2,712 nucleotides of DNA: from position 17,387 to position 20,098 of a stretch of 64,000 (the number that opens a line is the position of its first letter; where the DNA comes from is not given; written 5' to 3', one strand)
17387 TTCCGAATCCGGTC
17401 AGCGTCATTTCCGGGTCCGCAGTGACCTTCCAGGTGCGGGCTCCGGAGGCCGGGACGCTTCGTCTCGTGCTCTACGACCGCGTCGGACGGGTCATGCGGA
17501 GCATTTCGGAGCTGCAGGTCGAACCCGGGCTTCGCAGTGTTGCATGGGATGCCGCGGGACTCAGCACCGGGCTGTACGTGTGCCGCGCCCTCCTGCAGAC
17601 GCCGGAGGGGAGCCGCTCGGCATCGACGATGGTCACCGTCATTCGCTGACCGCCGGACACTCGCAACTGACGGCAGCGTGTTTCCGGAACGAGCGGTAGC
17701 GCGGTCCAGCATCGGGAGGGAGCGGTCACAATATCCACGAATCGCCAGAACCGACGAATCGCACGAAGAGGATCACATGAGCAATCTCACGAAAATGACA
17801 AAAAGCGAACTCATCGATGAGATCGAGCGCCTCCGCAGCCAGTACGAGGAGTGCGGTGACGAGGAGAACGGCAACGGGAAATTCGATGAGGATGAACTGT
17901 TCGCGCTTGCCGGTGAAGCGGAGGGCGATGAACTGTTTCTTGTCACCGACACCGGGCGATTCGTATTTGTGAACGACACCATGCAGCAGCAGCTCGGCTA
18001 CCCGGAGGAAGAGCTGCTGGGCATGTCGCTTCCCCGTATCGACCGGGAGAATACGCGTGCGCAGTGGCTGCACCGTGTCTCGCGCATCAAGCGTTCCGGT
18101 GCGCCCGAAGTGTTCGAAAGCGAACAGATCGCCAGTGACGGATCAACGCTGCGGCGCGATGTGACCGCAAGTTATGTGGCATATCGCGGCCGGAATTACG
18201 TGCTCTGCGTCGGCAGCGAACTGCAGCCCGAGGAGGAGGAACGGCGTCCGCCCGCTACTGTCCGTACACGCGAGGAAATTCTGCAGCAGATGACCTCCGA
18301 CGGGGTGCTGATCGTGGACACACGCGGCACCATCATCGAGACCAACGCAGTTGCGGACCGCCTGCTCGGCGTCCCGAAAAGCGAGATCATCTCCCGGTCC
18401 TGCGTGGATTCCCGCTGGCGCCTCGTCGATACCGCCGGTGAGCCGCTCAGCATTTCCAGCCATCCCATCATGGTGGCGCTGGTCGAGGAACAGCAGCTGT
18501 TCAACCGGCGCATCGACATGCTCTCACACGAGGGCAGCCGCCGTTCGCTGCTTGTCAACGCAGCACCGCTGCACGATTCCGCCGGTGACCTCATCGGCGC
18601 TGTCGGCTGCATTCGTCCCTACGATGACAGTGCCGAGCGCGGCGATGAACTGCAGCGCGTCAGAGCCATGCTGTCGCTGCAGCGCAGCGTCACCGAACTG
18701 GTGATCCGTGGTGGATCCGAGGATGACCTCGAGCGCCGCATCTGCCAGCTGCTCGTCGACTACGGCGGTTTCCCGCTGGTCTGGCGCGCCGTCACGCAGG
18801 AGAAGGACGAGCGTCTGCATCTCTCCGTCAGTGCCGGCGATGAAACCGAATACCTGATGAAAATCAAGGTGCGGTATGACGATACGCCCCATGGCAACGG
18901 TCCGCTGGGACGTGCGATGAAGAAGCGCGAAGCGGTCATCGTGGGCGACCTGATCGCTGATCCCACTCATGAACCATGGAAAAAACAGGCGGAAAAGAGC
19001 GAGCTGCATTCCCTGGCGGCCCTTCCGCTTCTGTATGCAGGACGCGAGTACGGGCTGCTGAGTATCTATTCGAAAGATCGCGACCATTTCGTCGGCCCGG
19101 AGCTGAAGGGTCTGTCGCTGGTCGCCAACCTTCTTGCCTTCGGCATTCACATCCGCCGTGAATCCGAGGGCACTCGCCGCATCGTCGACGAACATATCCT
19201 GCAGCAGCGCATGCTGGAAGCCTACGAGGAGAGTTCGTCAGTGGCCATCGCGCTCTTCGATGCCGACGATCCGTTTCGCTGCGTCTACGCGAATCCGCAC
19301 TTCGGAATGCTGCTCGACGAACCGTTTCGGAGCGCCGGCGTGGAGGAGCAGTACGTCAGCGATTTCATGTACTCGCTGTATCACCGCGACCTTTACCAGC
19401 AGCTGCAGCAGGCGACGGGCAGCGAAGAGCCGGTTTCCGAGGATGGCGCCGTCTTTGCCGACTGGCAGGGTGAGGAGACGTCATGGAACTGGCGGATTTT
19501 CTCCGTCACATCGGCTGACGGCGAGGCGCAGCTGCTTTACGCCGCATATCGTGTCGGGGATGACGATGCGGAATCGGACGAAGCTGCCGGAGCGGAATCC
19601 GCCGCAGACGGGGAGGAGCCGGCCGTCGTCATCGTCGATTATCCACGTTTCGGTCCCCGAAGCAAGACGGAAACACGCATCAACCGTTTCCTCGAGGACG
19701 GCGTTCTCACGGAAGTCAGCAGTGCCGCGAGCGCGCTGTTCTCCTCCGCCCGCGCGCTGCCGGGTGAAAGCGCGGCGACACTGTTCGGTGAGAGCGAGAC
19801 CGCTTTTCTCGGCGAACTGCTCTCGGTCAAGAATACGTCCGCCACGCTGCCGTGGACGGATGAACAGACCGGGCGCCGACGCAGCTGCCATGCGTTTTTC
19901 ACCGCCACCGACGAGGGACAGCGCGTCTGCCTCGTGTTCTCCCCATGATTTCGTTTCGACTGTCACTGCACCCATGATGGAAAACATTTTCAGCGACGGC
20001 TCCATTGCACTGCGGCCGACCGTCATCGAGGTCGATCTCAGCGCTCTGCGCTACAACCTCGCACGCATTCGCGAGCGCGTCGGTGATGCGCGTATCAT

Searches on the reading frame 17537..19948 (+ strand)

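Call 23: search_protein_families(library=pfam, proteins=[window:17537-19948:+], max_evalue=0.0001)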
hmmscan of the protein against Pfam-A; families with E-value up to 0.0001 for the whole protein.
window:17537-19948:+ (803 aa): 6 families
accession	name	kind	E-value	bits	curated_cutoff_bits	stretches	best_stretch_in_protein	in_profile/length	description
PF08448.16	PAS_4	-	5.5e-20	72.1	23.1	1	254-360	5-103/110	PAS fold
PF00989.32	PAS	-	2.8e-18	66.4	22.6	2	246-361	4-112/113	PAS fold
PF13426.13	PAS_9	-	3.6e-17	63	27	2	133-225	4-95/103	PAS domain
PF13185.12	GAF_2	-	6.8e-16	59.1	28.6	1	394-538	3-136/136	GAF domain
PF01590.32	GAF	-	2.4e-13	51.2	22.4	1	446-535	45-131/133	GAF domain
PF13188.13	PAS_8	-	2.5e-11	43.5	21.8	0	134-173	14-55/65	PAS domain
